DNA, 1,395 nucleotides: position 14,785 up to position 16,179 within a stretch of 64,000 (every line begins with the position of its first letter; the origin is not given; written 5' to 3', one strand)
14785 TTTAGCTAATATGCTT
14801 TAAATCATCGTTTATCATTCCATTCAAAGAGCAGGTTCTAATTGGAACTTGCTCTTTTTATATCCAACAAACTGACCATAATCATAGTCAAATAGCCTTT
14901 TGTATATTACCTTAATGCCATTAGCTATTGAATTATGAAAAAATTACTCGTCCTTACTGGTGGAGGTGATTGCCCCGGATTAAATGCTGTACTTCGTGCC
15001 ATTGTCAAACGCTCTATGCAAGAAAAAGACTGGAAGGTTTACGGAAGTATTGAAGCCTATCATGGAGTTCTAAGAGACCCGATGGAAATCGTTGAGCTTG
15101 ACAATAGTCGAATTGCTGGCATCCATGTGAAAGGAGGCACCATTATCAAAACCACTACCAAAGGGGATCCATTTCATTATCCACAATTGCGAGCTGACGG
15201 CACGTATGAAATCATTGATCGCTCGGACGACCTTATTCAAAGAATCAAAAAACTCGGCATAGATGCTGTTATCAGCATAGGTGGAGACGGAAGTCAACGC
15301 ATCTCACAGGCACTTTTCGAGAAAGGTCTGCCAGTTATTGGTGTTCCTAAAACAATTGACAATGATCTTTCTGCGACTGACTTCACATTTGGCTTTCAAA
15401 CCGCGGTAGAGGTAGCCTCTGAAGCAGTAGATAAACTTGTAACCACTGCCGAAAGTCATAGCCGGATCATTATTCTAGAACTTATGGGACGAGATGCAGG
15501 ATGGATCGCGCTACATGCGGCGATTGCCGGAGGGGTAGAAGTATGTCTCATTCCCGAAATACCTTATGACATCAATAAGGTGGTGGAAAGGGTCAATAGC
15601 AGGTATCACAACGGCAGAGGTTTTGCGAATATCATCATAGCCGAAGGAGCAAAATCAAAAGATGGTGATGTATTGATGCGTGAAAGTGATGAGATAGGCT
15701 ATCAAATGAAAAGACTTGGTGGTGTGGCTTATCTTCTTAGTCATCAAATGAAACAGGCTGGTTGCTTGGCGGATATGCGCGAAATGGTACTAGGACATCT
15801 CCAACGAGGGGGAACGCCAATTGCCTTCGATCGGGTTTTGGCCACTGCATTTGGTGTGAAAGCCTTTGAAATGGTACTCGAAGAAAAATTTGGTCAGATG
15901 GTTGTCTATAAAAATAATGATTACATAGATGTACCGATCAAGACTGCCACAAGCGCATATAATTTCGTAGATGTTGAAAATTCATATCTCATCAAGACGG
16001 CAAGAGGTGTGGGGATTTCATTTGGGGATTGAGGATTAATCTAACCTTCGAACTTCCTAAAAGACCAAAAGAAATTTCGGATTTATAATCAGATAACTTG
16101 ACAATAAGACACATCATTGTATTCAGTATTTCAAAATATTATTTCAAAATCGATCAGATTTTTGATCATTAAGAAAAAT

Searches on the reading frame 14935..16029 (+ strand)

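Call 4: search_protein_families(library=pfam, proteins=[window:14935-16029:+], max_evalue=0.01)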
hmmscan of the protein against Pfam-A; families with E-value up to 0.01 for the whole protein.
window:14935-16029:+ (365 aa): 3 families
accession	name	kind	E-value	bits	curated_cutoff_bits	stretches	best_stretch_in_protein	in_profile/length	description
PF00365.25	PFK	-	5.8e-92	308.4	30.9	1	4-313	2-276/277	Phosphofructokinase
PF01513.26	NAD_kinase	-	0.00014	22.6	25.5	1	100-138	64-103/130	ATP-NAD kinase N-terminal domain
PF06792.17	UPF0261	-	0.0039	17.6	27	0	82-141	65-122/176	Uncharacterised protein family (UPF0261) N-terminal domain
